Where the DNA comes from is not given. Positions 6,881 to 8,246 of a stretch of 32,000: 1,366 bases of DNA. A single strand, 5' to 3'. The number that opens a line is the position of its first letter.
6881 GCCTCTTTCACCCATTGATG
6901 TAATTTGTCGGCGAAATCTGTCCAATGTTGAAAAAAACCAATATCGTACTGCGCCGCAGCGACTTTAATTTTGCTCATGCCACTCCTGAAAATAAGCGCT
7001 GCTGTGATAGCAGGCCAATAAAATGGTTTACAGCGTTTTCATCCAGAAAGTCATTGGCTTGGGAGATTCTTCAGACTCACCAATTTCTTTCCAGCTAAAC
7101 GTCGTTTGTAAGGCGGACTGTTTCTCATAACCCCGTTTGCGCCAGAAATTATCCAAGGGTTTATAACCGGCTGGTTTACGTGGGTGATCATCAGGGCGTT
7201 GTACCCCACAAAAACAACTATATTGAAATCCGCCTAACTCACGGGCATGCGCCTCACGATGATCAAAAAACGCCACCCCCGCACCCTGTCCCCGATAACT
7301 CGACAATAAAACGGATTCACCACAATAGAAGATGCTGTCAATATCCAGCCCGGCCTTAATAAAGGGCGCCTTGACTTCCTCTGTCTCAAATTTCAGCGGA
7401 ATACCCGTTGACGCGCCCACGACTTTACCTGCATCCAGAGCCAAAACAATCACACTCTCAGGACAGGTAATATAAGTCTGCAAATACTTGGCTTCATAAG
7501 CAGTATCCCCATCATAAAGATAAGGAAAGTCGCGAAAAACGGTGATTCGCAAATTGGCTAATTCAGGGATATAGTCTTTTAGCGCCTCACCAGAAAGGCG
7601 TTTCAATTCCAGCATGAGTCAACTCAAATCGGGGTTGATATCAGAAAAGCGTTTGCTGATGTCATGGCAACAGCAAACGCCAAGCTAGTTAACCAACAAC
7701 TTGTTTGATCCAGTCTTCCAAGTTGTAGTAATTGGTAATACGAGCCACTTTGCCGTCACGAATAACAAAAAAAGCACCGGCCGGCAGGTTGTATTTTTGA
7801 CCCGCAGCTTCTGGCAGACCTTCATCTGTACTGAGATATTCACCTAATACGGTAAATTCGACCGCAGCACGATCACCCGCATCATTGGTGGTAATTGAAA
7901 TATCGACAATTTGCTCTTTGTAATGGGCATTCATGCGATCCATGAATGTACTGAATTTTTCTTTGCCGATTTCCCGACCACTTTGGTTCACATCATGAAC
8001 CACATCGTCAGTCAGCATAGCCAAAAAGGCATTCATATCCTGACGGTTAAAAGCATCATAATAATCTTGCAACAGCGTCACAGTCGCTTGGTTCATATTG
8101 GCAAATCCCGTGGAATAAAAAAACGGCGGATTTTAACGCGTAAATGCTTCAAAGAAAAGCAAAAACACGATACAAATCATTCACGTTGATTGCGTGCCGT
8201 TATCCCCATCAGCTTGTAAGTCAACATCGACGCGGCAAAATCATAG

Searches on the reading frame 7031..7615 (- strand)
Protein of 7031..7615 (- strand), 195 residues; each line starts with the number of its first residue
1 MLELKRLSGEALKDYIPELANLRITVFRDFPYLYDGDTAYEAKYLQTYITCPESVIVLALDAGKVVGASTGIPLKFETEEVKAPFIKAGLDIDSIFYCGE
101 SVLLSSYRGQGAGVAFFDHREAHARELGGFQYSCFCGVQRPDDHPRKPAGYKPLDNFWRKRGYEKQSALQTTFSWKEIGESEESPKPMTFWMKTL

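Call 105: search_protein_families(library=pfam, proteins=[window:7031-7615:-], max_evalue=0.001)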
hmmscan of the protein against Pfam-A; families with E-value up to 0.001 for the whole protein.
window:7031-7615:- (195 aa): 1 family
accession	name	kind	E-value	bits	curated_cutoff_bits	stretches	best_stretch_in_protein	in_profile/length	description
PF00583.31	Acetyltransf_1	-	0.00089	20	20.7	0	41-141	23-103/116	Acetyltransferase (GNAT) family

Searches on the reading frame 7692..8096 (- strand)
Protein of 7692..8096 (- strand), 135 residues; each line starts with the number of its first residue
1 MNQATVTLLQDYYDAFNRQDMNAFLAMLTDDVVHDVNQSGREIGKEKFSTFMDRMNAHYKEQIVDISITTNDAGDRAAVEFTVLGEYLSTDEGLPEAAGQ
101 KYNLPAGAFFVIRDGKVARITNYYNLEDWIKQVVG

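Call 105: search_protein_families(library=pfam, proteins=[window:7692-8096:-], max_evalue=0.001)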
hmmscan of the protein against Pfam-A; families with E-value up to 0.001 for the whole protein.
window:7692-8096:- (135 aa): 5 families
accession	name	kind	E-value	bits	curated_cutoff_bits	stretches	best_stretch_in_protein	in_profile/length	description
PF12680.13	SnoaL_2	-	1.3e-17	64.7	27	1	10-120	2-102/102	SnoaL-like domain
PF07366.18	SnoaL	-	2.4e-11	44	28.4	1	8-132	3-125/126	SnoaL-like polyketide cyclase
PF14534.12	DUF4440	-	5.8e-05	23.9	25.2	1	8-83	4-77/107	Domain of unknown function (DUF4440)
PF02136.26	NTF2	-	0.00049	21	21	1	8-91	5-86/116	Nuclear transport factor 2 (NTF2) domain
PF13474.12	SnoaL_3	-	0.00057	20.7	22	1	7-79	3-77/121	SnoaL-like domain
